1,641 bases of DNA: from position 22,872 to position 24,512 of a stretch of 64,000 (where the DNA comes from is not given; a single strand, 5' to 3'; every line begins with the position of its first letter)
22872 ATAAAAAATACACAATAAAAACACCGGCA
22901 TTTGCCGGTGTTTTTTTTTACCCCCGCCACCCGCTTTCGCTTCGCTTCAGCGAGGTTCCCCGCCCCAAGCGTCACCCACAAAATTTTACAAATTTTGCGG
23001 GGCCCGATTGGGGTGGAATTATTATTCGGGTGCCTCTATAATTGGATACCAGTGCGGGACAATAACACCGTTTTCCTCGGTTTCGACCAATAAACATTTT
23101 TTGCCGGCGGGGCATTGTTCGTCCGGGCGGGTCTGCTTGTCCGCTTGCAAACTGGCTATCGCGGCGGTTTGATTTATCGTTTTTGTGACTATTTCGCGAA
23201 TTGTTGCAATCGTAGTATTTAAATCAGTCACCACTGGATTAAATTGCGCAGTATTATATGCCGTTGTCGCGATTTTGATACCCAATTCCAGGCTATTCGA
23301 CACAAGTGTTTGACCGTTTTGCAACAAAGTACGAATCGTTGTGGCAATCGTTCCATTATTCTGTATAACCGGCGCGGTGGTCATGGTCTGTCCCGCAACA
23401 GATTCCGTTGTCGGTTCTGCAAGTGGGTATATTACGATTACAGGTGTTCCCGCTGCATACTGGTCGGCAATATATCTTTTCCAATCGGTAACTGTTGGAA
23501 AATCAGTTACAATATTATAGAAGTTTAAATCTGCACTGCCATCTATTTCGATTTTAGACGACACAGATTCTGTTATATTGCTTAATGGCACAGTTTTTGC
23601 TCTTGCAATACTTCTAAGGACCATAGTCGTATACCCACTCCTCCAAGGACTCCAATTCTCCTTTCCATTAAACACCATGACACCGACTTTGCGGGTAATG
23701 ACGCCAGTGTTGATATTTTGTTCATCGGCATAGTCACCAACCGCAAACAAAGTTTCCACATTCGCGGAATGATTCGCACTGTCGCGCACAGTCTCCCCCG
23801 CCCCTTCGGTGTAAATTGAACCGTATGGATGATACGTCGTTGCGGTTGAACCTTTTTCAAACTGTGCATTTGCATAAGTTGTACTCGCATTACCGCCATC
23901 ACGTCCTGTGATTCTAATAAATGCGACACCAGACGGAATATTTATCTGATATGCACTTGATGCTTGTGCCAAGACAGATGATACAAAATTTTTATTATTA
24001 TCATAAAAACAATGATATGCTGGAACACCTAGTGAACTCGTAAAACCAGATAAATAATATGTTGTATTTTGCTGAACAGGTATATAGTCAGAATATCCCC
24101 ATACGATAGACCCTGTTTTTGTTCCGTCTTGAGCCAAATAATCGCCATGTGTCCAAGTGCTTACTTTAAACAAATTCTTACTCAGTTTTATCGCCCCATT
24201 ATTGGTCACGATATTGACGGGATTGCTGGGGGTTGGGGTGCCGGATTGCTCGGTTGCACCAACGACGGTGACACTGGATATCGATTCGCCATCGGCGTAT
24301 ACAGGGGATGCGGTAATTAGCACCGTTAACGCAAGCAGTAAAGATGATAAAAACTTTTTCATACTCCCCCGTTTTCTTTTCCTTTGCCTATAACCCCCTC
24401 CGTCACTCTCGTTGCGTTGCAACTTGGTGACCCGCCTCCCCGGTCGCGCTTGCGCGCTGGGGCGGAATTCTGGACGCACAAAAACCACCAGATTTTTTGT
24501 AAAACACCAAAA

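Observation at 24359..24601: GC-rich repeat element inserted into the leader of paralog B, truncating a conserved leader ORF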

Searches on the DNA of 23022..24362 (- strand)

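Call 32: search_rna_families(sources=[L002, L005, L004], threshold=evalue, max_evalue=1)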
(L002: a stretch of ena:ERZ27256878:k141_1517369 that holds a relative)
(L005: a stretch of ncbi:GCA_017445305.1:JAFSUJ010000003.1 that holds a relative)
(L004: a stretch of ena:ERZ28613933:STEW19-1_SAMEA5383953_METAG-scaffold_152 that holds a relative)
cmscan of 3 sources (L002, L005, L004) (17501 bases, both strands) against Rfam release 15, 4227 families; matches with E-value up to 1: 5.
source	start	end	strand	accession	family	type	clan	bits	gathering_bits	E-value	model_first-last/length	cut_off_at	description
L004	3908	3995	+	RF01770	rimP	Cis-reg; leader;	-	35.9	47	0.011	1-102/102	no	Gammaprotebacteria rimP leader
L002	3841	3920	-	RF02621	BSnc120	Gene; sRNA;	-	32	114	0.00039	1-88/88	no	Brucella sRNA 120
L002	3820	3906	+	RF02621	BSnc120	Gene; sRNA;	-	29.1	114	0.0033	1-88/88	no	Brucella sRNA 120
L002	3847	3917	-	RF01770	rimP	Cis-reg; leader;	-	27.8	47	0.63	1-102/102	no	Gammaprotebacteria rimP leader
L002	3851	3974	+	RF02351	psRNA14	Gene; sRNA;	-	27.7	60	0.49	1-84/84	no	Proteobacteria sRNA psRNA14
